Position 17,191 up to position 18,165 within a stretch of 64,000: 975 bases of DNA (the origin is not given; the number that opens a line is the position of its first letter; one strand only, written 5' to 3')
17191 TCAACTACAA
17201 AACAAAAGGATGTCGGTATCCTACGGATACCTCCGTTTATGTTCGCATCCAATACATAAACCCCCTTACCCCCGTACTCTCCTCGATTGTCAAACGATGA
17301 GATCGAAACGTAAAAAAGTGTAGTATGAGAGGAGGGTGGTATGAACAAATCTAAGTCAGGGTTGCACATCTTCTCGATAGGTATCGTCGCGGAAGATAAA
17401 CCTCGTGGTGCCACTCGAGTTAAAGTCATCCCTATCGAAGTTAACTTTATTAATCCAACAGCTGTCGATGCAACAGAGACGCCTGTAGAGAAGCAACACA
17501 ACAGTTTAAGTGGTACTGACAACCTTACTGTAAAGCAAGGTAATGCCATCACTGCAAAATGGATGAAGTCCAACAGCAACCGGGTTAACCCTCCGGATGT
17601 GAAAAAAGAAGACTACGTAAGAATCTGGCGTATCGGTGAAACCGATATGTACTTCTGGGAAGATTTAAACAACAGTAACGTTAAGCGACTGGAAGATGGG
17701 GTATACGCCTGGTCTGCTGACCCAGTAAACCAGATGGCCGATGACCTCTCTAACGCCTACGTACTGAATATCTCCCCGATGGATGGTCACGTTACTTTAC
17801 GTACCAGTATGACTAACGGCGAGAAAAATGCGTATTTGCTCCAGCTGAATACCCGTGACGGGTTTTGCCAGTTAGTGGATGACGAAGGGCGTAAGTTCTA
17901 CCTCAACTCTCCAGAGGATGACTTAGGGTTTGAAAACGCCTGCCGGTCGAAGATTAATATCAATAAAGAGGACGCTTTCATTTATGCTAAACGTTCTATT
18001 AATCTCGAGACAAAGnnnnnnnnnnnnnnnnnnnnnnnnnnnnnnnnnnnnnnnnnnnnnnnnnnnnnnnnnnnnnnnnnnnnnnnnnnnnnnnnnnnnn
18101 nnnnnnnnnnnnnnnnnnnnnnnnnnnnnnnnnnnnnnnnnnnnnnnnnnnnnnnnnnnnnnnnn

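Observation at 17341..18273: Putative membrane-piercing spike with HxH apex motif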

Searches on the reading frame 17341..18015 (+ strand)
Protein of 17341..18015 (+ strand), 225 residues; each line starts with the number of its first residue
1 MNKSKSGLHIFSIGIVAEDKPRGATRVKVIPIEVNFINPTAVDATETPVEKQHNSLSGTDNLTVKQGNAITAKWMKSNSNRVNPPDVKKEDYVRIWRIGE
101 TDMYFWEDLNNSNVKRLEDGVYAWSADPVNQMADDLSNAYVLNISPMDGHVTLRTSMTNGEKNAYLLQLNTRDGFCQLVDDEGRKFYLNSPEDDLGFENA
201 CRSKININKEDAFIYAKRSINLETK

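Call 54: search_protein_representatives(alignment_id=A3)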
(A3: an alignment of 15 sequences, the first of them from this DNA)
Query: 15 sequences, 223 profile positions. Proteins with E-value up to 0.001 (for the whole library): 1494; up to 1e-10: 1297; up to 1e-30: 493. The best 150 are listed.
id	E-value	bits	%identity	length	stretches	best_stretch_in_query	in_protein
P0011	2.7e-114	396.5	-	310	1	1-223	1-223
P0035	8.5e-102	355.6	-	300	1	2-222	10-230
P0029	4.9e-101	353.2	-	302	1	1-222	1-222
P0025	3.9e-99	346.9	-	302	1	1-223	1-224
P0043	2.5e-81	288.7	-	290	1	1-214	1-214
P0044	6.5e-80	284.1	-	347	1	1-222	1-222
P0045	9.6e-80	283.5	-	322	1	3-222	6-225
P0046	5.1e-76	271.4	-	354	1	3-223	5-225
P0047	4.8e-74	264.9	-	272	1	3-222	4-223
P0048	4.8e-74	264.9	-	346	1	1-222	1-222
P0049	1.1e-72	260.5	-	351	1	1-222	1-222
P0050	3.0e-71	255.7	-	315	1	2-221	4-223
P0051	3.6e-68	245.7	-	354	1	2-222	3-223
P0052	2.0e-67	243.3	-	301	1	1-221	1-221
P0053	4.3e-67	242.1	-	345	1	1-217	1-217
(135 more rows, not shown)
